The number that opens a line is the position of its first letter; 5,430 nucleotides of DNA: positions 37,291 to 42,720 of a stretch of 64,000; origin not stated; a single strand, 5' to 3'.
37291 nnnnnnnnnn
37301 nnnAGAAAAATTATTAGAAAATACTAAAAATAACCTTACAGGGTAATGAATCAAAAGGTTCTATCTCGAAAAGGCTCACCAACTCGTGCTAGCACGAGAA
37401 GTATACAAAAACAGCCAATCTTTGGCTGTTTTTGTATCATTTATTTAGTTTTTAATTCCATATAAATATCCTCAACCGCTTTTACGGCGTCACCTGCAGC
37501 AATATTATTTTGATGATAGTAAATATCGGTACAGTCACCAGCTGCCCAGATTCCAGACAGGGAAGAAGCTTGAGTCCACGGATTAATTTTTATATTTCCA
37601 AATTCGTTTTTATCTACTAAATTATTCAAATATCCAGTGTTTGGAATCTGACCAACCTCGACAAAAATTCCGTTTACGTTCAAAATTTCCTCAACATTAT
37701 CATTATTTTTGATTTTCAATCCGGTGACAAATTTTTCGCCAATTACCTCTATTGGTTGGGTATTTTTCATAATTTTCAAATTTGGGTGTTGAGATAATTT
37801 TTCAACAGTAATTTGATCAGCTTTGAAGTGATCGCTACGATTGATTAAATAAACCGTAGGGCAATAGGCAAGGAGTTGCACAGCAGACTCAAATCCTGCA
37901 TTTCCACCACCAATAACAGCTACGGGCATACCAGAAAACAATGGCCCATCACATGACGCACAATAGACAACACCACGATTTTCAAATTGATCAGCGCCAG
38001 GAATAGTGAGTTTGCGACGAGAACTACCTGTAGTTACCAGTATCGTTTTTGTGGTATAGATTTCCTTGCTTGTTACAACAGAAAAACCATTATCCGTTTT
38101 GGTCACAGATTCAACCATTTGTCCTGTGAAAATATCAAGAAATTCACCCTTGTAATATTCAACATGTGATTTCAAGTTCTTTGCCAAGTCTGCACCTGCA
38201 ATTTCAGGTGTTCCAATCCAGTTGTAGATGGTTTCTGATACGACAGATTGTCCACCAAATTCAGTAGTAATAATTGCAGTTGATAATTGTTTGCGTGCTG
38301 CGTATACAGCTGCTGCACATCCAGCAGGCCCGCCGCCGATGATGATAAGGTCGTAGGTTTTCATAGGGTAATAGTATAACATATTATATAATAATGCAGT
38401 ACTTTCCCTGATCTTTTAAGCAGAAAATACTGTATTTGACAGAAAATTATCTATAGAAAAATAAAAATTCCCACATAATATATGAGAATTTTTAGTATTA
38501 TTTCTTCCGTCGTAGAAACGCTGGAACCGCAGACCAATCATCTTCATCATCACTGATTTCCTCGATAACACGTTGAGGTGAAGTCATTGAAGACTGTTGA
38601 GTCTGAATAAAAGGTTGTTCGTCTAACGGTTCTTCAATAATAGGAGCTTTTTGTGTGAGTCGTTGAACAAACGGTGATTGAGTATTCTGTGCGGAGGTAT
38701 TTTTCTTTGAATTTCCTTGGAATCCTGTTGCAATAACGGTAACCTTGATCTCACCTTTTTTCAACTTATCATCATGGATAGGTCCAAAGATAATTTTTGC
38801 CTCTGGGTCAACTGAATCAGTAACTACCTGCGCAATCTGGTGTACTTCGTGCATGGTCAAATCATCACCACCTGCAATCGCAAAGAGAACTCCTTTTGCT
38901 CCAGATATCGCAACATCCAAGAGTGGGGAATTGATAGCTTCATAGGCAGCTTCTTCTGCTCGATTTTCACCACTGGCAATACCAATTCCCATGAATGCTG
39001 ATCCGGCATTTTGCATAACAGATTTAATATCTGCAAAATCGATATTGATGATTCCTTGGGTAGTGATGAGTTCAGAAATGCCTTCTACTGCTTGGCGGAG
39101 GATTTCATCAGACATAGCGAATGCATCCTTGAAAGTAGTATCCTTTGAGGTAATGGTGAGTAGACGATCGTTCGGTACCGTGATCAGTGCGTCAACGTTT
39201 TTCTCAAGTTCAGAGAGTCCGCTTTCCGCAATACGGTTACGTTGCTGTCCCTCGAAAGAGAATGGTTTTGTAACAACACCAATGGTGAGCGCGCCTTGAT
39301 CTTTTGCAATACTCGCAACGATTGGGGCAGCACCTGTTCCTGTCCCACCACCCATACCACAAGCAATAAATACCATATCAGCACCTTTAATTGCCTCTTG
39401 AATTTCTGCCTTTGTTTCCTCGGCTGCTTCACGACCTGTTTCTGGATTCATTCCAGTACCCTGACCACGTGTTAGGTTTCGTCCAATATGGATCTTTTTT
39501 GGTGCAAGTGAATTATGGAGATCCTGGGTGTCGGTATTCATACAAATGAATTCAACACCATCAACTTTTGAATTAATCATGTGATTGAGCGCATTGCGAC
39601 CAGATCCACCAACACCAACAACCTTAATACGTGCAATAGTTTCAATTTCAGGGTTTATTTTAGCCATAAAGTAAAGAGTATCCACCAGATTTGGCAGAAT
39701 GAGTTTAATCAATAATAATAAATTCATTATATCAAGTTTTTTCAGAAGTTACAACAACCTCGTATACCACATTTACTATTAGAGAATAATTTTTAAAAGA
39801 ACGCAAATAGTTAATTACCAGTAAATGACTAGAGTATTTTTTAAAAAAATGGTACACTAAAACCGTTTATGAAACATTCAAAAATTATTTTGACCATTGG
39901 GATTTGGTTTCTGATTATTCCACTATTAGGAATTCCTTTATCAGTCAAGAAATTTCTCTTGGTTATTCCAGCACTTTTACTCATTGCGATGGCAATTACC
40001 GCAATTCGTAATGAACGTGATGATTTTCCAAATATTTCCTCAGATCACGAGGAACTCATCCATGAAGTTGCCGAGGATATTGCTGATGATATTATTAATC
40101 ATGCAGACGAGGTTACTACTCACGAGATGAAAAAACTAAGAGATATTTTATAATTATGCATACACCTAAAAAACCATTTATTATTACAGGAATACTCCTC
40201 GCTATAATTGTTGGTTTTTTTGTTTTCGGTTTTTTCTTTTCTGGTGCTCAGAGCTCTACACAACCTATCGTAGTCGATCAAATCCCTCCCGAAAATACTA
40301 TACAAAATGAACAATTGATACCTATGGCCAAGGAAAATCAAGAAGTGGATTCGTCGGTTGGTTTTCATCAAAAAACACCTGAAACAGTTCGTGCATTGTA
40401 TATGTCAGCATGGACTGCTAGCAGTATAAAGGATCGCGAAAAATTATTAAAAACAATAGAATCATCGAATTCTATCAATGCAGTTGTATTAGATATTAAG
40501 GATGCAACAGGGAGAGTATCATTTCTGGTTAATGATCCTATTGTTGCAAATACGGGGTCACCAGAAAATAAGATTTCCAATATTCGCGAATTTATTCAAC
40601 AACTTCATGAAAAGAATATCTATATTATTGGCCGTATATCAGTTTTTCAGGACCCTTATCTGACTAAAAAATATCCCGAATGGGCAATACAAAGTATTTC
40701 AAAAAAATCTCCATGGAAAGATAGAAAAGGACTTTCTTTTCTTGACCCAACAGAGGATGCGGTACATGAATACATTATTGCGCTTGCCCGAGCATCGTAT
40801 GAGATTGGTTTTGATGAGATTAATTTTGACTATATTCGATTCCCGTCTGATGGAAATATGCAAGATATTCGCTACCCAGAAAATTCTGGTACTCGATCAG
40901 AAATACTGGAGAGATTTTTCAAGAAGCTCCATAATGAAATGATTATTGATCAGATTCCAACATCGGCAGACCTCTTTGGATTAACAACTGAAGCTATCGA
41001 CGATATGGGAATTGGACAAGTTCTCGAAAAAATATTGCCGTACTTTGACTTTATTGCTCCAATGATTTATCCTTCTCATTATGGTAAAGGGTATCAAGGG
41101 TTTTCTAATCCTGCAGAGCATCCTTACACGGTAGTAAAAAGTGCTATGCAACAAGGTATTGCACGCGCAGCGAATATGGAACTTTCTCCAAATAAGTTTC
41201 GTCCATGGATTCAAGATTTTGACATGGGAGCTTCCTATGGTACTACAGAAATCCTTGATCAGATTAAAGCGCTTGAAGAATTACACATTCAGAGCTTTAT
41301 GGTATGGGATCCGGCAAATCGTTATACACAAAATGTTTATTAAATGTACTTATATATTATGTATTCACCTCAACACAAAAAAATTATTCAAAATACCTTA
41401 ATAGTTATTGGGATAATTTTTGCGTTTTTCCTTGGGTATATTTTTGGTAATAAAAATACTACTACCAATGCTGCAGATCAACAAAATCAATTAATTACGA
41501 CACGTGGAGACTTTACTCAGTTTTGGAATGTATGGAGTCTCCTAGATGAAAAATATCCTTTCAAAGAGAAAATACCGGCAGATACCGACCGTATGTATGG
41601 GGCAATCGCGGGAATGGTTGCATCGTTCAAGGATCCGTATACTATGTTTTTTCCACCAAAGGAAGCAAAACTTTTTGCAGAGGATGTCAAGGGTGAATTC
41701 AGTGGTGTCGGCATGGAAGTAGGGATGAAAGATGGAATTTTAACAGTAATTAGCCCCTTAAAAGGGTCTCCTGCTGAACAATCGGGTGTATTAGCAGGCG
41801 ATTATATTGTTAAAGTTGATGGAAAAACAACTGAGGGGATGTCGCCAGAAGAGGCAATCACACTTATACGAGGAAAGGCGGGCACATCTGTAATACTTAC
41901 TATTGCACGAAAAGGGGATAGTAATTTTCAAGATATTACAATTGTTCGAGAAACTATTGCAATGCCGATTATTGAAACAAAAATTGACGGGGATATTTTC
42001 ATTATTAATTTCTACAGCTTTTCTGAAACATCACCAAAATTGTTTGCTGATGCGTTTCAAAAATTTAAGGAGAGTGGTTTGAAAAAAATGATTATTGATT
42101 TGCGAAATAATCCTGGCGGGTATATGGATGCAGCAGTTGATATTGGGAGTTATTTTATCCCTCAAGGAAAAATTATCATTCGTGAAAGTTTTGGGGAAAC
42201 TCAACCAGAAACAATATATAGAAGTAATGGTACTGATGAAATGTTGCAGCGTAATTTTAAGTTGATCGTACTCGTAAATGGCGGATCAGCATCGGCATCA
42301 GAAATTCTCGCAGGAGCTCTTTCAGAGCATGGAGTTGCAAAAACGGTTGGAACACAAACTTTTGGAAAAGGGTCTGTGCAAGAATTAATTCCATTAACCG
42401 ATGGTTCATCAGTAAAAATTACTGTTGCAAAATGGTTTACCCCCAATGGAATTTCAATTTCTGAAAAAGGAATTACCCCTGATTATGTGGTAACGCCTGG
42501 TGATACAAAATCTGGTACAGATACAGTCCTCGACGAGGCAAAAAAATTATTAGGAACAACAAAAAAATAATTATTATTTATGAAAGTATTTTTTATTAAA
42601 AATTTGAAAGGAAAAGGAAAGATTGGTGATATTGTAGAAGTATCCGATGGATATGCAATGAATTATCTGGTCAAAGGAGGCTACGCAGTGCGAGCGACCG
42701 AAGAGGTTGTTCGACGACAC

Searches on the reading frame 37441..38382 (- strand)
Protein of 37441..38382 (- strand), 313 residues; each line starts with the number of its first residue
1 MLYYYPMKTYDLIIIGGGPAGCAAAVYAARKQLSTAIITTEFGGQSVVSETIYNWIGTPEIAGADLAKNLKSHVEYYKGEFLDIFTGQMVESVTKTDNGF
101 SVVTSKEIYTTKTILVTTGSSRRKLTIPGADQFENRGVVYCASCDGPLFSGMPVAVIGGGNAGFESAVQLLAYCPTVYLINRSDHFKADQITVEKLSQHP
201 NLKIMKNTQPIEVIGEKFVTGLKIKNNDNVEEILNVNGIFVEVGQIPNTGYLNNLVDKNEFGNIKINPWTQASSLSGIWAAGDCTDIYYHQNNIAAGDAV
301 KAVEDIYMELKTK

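Call 46: search_protein_families(library=pfam, max_evalue=0.00001, proteins=[window:37441-38382:-])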
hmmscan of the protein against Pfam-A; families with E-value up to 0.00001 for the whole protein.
window:37441-38382:- (313 aa): 8 families
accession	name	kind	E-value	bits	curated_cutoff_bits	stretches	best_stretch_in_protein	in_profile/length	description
PF07992.20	Pyr_redox_2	-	2e-42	146.1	26.1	1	10-291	1-278/291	Pyridine nucleotide-disulphide oxidoreductase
PF13738.12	Pyr_redox_3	-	7.9e-25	88.2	30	1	13-282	1-305/305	Pyridine nucleotide-disulphide oxidoreductase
PF00890.30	FAD_binding_2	-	1.7e-11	44.4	20.4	1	11-80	1-70/414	FAD binding domain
PF00070.33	Pyr_redox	-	8.6e-11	42.7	22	1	154-225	2-80/82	Pyridine nucleotide-disulphide oxidoreductase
PF12831.13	FAD_oxidored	-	1.1e-09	38.6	27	1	11-46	1-38/416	FAD dependent oxidoreductase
PF03486.20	HI0933_like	-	3.5e-08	33.6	50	0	11-39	2-30/244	HI0933-like protein Rossmann domain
PF01134.28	GIDA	-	4.2e-08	33.1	22.1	0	11-42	1-32/391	Glucose inhibited division protein A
PF01266.30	DAO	-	3.8e-06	27.1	27.9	0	11-46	1-39/353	FAD dependent oxidoreductase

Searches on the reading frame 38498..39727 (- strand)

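Call 46: search_protein_families(library=pfam, max_evalue=0.00001, proteins=[window:38498-39727:-])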
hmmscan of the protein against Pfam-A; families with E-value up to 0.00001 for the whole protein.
window:38498-39727:- (409 aa): 2 families
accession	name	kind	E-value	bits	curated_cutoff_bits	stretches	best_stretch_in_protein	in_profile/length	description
PF00091.31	Tubulin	-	6.2e-48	164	33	1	33-193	1-189/190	Tubulin/FtsZ family, GTPase domain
PF12327.13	FtsZ_C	-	4.5e-33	113.9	27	1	242-337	1-95/95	FtsZ family, C-terminal domain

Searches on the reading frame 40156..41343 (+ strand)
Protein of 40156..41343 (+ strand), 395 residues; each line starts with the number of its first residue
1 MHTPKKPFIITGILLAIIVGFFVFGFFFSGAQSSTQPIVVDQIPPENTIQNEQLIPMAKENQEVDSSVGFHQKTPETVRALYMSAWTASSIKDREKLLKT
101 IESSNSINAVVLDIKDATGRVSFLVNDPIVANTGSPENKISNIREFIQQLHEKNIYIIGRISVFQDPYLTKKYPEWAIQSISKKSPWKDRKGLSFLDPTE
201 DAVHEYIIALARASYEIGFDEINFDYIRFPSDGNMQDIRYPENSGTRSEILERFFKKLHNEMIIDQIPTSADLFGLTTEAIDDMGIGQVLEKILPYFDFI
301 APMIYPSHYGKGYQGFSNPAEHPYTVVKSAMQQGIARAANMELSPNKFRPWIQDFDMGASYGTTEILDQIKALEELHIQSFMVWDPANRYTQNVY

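Call 46: search_protein_families(library=pfam, max_evalue=0.00001, proteins=[window:40156-41343:+])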
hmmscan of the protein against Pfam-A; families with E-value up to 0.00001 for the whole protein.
window:40156-41343:+ (395 aa): 1 family
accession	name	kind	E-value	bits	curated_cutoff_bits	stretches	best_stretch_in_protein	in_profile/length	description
PF13200.12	DUF4015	-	6.3e-95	318.3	27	1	80-390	1-313/313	Putative glycosyl hydrolase domain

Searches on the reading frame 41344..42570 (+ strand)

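Call 47: search_protein_families(library=pfam, max_evalue=0.00001, proteins=[window:41344-42570:+])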
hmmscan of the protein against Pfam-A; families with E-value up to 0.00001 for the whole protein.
window:41344-42570:+ (408 aa): 5 families
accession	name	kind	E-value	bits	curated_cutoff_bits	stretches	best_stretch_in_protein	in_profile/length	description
PF03572.23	Peptidase_S41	-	2.4e-48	164.3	24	1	219-383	3-165/165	Peptidase family S41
PF17820.7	PDZ_6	-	3e-14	52.9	27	1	136-189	3-54/54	PDZ domain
PF00595.29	PDZ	-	2e-09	38.2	23.2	1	119-187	11-80/81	PDZ domain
PF13180.12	PDZ_2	-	1e-08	35.7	27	1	122-193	3-73/80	PDZ domain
PF14685.13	PDZ_Tricorn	-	8.6e-06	26.1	25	0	138-199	27-87/88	Tricorn protease PDZ domain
